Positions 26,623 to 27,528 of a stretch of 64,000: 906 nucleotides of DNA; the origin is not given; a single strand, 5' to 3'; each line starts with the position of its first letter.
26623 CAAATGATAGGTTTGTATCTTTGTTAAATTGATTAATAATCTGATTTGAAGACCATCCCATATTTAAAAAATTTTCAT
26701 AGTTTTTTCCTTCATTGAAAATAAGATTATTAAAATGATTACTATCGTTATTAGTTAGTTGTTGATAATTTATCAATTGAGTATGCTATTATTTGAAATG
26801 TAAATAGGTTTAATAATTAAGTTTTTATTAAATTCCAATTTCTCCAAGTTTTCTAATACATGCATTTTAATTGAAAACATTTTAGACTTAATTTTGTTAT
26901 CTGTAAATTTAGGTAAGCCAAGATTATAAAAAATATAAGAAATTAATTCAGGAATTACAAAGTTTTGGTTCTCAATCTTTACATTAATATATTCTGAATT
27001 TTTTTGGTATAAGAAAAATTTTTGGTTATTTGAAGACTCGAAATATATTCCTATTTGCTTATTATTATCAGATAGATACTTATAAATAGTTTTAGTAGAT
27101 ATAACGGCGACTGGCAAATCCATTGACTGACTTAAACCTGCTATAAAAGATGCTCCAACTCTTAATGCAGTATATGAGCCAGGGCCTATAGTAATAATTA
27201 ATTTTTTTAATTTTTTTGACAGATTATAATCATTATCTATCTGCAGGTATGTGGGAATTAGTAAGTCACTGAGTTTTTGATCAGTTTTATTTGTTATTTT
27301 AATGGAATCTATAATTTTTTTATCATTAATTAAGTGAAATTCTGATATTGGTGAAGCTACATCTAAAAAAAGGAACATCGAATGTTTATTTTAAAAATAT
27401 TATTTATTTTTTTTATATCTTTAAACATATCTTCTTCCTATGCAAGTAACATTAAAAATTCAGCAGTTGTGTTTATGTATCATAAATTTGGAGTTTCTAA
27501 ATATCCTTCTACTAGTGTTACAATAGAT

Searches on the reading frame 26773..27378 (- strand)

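Call 60: search_protein_families(library=pfam, proteins=[window:26773-27378:-], max_evalue=0.00001)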
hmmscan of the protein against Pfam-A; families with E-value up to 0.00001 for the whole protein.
window:26773-27378:- (201 aa): 1 family
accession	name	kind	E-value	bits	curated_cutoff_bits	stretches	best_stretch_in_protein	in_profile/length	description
PF00814.31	TsaD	-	2.2e-09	37.9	24.8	1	34-97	27-91/264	tRNA N6-adenosine threonylcarbamoyltransferase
